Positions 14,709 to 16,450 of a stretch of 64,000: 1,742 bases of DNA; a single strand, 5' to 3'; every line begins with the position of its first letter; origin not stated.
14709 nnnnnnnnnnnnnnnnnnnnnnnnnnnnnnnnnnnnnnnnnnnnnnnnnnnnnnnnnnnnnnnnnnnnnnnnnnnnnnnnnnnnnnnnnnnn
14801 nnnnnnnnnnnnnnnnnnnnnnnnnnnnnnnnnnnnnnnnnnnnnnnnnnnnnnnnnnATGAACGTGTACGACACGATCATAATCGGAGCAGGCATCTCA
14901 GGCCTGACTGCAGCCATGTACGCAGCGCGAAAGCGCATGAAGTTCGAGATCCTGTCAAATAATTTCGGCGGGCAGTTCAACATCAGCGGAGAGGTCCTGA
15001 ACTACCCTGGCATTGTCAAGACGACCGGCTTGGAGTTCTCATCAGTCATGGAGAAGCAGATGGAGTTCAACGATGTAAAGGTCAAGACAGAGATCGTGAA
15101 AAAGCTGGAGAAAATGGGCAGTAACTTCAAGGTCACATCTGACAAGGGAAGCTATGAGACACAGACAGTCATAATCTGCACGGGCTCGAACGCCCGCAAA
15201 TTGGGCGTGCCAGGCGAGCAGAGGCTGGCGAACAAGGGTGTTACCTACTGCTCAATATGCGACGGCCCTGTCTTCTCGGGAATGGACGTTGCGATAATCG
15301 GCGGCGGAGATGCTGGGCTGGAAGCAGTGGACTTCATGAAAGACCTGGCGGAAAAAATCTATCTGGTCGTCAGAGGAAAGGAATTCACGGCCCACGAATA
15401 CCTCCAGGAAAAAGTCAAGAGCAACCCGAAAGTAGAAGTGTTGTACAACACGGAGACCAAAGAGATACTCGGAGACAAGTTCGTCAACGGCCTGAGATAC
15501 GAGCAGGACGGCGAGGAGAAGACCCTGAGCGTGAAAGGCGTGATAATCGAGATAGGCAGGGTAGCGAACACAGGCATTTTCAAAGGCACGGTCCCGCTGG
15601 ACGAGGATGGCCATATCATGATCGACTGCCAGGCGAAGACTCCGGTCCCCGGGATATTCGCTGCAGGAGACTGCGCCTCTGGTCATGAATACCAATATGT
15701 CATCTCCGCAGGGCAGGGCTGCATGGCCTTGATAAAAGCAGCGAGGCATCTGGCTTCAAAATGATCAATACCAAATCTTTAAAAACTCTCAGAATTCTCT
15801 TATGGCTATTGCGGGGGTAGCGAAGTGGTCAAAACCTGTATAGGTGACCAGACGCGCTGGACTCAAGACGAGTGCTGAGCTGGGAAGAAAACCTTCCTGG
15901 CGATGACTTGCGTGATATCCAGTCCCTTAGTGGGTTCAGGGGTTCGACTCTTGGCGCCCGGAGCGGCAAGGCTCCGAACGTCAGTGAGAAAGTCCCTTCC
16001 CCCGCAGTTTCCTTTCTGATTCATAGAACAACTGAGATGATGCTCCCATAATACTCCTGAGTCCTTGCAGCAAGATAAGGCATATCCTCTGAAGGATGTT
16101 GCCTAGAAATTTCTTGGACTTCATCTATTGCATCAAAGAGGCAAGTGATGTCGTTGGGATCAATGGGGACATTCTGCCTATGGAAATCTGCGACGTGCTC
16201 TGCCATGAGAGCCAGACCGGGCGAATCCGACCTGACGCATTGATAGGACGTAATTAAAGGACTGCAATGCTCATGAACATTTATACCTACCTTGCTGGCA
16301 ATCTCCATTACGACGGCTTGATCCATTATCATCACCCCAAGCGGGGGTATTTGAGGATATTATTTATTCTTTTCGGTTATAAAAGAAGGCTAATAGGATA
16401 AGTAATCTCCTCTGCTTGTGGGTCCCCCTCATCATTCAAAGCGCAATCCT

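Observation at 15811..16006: tRNA-Leu(CAA) apparently split by three introns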

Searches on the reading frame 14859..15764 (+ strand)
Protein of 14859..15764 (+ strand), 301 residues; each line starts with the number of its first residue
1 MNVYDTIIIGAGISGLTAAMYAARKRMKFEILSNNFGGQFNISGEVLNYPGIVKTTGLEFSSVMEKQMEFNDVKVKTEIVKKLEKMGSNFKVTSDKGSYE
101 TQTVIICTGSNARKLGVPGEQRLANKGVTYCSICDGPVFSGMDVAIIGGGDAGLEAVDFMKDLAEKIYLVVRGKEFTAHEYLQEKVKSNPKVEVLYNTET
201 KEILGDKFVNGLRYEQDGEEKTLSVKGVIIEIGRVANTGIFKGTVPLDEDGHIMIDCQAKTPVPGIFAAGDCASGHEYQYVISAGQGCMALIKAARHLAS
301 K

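Call 9: find_encoding_contigs(protein=window:14859-15764:+, flank=3000, max_places=6)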
Protein window:14859-15764:+ (301 aa): 3 contigs read that carry it; 1 place shown.
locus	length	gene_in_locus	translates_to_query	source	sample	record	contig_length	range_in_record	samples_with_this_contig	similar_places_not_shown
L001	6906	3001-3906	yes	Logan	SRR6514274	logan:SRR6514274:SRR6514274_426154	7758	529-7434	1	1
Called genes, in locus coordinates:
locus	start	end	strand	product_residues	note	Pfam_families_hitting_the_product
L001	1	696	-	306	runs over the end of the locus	PF02729:OTCace_N, PF00185:OTCace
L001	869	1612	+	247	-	-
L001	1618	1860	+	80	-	-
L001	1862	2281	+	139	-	-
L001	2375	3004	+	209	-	PF00834:Ribul_P_3_epim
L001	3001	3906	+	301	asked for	PF00890:FAD_binding_2 (faint), PF01134:GIDA (faint), PF01266:DAO (faint), PF01946:Thi4 (faint), PF03486:HI0933_like (faint), PF07992:Pyr_redox_2, PF13738:Pyr_redox_3, PF00070:Pyr_redox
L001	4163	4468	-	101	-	-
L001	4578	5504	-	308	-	-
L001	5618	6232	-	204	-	-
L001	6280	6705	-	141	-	-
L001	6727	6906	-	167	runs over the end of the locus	?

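Call 14: find_related_loci(query=window:14859-15764:+, collection=genome_contigs, flank=2500)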
Query window:14859-15764:+ (301 aa) in genome_contigs; peptide patterns used: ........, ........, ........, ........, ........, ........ (x = any residue, [..] = any of these).
100 stretches matched a pattern; 50 encode a relative of the query (tblastn E <= 1e-3); 50 distinct loci.
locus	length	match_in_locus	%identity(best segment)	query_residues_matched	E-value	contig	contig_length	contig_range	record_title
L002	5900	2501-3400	72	2-301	3e-148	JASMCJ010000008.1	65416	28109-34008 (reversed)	MAG: Candidatus Woesearchaeota archaeon isolate ETNP3_MAG_14 c_000000196857, whole genome shotgun sequence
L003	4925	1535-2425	71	3-299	7e-146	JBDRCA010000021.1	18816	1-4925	MAG: Candidatus Altiarchaeota archaeon isolate MEGAHIT-group-1.157 k141_965509, whole genome shotgun sequence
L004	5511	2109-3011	69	1-301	3e-144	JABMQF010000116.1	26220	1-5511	MAG: Candidatus Woesearchaeota archaeon isolate bin.595 k141_6380454, whole genome shotgun sequence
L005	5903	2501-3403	69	1-301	2e-143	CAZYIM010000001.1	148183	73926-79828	MAG TPA_asm: uncultured Methanosarcinales archaeon isolate SRP077602_co2_322 genome assembly, contig: NODE_97_length_148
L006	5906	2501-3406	69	1-301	2e-141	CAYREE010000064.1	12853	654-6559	MAG TPA_asm: uncultured archaeon isolate SRP077602_co7_59 genome assembly, contig: NODE_22924_length_12853_cov_5.153540,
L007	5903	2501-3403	69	1-301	6e-140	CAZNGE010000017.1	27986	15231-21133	MAG TPA_asm: uncultured Methanosarcinales archaeon isolate binchicken_co151_55 genome assembly, contig: NODE_2226_length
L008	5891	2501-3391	69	3-299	8e-140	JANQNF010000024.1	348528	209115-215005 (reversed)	MAG: archaeon isolate PL23a_bin.95 k99_2818071, whole genome shotgun sequence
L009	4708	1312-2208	67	3-301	5e-140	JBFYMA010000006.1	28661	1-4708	MAG: Nanoarchaeota archaeon isolate PPR_0050 PPR_0050.fa_k121_341268, whole genome shotgun sequence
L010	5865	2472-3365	66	3-300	5e-139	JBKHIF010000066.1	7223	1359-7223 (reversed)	MAG: Candidatus Woesearchaeota archaeon isolate D1M13_26 NODE_3682_length_7223_cov_5.761858, whole genome shotgun sequen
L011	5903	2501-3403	66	1-301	9e-139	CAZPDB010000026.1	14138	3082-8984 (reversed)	MAG TPA_asm: uncultured Methanosarcinales archaeon isolate SRP141376_co1_397 genome assembly, contig: NODE_8408_length_1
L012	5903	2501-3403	67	1-301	8e-139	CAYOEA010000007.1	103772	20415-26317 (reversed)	MAG TPA_asm: uncultured Methanosarcinales archaeon isolate binchicken_co47_10 genome assembly, contig: NODE_103_length_1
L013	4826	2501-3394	68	4-301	5e-134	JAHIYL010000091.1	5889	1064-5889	MAG: Nanoarchaeota archaeon isolate Modern_marine.mb.116 Modern_marine.mb.116_k141_858220, whole genome shotgun sequence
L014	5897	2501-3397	63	3-301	4e-133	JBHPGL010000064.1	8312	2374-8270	Nanoarchaeota archaeon isolate SAG AM-311-M09 NODE_64_length_8312_cov_25.019377, whole genome shotgun sequence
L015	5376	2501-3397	65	3-301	4e-133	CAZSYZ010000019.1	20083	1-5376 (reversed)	MAG TPA_asm: uncultured archaeon isolate binchicken_co89_221 genome assembly, contig: NODE_4722_length_20083_cov_5.48297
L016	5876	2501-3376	66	10-301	5e-132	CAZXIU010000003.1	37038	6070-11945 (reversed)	MAG TPA_asm: uncultured archaeon isolate binchicken_co129_810 genome assembly, contig: NODE_2816_length_37038_cov_5.0751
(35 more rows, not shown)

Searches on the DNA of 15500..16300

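Call 5: search_rna_families(source=window, start=15700, end=16100, threshold=evalue, max_evalue=10, show_alignments=4)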
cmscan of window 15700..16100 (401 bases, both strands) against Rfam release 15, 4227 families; matches with E-value up to 10: 1.
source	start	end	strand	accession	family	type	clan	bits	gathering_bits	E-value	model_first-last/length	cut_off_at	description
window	15937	16019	-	RF02158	NPPA-AS1_3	Gene; lncRNA;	-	13.1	55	1.5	1-108/108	no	NPPA antisense RNA 1 conserved region 3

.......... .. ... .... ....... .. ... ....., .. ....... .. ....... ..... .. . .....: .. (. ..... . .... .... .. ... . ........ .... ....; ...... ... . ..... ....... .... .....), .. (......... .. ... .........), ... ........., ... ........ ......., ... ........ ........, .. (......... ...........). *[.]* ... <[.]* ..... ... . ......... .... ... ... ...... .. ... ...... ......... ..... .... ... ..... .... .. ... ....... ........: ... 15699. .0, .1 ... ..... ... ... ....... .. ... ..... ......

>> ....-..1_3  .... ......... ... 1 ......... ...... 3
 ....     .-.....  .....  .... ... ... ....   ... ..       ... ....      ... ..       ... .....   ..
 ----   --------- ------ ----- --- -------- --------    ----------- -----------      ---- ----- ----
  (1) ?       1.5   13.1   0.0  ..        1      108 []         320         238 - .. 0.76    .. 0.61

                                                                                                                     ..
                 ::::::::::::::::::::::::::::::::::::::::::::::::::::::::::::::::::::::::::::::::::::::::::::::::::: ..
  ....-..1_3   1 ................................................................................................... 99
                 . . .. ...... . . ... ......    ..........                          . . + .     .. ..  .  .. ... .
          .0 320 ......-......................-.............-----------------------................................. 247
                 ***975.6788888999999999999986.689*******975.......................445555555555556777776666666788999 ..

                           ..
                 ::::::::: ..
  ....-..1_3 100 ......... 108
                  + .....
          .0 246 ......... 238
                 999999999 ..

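Call 67: search_with_rna_model(model_id=R1, source=window, start=15500, end=16300, filters=off, max_evalue=10, show_alignments=3)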
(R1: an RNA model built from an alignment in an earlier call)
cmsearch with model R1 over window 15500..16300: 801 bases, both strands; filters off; matches with E-value up to 10: 11.
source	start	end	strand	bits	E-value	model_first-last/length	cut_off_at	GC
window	15896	15962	+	20.9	6.7e-05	1-84/84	no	0.6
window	15816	15893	+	6.3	0.25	6-78/84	no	0.54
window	15985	16001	-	3.5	1.2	1-84/84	no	0.53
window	15713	15723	+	1.5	3.6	1-84/84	no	0.73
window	15963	16006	+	1.5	3.7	1-84/84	no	0.64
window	15662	15674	-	1.4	3.9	1-84/84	no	0.62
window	15957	15977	-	1.3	4.1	1-84/84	no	0.76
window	15641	15652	-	0.9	5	1-84/84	no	0.83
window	16221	16239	+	0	8.4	1-84/84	no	0.63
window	15881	15898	-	0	8.8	1-84/84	no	0.44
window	15607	15615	+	-0.1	9.1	1-84/84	no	0.44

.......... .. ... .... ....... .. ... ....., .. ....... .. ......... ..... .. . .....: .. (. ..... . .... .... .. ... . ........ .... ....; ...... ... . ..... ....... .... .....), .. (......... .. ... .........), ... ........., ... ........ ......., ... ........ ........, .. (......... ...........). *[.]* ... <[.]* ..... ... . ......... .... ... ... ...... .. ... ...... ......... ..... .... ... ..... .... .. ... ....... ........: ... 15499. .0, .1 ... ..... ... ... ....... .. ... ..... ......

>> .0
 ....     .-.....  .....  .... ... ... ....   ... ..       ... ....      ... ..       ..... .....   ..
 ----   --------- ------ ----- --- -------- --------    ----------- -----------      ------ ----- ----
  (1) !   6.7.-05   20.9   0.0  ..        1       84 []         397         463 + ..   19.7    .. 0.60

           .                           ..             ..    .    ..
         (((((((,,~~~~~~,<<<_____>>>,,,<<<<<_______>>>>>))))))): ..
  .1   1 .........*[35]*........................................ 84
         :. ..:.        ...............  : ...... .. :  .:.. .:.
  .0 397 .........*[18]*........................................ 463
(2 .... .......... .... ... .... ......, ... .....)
